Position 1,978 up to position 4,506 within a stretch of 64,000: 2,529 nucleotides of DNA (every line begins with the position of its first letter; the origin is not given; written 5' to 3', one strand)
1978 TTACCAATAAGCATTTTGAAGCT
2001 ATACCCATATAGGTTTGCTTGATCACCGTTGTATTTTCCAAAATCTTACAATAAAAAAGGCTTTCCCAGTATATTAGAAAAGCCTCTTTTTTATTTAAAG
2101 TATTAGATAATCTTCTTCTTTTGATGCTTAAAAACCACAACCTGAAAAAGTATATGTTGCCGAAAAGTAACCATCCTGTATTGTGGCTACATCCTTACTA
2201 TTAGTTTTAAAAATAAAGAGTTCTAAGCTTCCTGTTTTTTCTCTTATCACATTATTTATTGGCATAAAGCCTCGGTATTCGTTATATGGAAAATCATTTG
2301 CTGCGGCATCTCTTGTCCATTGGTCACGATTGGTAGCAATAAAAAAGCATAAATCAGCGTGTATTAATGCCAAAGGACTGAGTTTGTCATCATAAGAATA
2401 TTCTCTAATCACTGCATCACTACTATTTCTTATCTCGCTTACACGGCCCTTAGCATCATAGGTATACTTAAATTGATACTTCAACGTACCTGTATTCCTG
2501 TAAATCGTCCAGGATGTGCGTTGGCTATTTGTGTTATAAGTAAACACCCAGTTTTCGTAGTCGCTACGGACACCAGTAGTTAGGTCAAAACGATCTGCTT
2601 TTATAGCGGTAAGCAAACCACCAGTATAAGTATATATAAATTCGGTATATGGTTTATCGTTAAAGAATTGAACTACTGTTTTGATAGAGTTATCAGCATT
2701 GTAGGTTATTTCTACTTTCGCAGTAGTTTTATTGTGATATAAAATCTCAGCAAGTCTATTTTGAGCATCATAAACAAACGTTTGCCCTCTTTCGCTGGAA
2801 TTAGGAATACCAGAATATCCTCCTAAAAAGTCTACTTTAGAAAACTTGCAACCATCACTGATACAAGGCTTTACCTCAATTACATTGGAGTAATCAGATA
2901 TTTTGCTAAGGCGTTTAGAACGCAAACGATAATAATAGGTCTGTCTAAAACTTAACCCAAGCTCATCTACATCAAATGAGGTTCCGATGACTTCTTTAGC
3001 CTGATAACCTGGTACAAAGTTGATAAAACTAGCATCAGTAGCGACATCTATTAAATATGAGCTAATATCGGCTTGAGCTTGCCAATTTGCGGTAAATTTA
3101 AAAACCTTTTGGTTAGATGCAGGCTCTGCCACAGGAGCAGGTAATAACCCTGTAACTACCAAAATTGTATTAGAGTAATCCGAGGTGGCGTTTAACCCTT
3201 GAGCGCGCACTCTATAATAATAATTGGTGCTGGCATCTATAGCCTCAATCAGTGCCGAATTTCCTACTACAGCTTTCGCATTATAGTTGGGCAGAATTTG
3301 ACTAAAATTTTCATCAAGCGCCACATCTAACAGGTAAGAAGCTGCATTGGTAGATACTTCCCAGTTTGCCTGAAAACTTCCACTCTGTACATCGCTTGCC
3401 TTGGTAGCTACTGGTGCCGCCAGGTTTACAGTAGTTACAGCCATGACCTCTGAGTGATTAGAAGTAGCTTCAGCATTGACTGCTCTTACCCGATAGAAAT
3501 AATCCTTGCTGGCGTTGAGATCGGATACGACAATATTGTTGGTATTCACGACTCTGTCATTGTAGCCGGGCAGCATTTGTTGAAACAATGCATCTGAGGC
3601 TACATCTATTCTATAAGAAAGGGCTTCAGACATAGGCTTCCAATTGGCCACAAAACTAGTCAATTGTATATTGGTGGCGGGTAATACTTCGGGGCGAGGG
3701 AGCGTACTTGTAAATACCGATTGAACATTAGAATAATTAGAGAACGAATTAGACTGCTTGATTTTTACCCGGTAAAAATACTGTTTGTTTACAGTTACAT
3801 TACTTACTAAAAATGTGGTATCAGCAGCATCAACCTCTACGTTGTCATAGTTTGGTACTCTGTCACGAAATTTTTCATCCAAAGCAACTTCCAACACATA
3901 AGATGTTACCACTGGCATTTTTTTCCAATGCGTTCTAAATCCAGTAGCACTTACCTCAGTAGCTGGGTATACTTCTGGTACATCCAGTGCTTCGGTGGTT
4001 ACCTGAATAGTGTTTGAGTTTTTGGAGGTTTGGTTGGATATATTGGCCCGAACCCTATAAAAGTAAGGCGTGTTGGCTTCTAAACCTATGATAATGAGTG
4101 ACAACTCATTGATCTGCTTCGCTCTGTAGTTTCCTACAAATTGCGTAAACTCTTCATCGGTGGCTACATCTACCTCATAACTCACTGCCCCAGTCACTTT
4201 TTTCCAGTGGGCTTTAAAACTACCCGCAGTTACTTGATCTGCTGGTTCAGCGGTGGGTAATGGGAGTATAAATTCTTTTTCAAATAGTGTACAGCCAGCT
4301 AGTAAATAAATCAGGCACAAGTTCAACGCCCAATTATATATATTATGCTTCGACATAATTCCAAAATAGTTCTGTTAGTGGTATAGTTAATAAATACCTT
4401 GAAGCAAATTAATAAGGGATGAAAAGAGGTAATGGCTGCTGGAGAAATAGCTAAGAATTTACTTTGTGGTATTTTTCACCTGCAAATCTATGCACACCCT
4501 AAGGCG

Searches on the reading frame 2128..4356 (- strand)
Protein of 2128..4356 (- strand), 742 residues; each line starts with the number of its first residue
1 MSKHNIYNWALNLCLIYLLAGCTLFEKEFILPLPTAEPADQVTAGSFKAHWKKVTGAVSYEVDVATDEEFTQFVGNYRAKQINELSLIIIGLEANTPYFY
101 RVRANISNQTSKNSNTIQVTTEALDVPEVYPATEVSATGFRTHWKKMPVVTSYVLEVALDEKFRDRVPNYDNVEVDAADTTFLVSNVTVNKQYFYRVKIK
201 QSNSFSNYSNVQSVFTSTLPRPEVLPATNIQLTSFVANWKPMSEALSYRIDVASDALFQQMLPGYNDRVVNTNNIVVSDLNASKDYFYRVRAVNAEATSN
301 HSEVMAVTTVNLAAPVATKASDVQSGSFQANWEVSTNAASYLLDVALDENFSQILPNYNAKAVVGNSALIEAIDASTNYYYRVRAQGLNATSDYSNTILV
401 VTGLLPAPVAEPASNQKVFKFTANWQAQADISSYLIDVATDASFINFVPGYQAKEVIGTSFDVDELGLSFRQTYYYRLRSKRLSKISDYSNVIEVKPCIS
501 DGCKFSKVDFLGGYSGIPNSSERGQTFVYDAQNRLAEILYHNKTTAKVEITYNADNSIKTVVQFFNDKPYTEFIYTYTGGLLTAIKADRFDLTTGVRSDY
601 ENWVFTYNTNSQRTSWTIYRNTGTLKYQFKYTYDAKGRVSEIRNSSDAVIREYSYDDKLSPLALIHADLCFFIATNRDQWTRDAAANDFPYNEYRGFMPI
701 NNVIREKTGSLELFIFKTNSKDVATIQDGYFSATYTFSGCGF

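Call 93: search_protein_families(library=pfam, proteins=[window:2128-4356:-], max_evalue=0.0001)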
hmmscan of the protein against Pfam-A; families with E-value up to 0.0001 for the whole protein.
window:2128-4356:- (742 aa): 4 families
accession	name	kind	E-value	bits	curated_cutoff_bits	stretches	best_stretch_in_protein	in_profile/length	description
PF16655.11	PhoD_N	-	3e-16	60.2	30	0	53-106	18-80/90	PhoD-like phosphatase, N-terminal domain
PF00041.27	fn3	-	7.1e-16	58.6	25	1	222-304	3-80/84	Fibronectin type III domain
PF16656.11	Pur_ac_phosph_N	-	5.7e-10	40.1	30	0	75-121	55-93/93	Purple acid Phosphatase, N-terminal domain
PF21605.3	CRLF2-like_D2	-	9.7e-05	22.8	27.3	0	269-301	46-78/94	Cytokine receptor-like factor 2-like, D2 domain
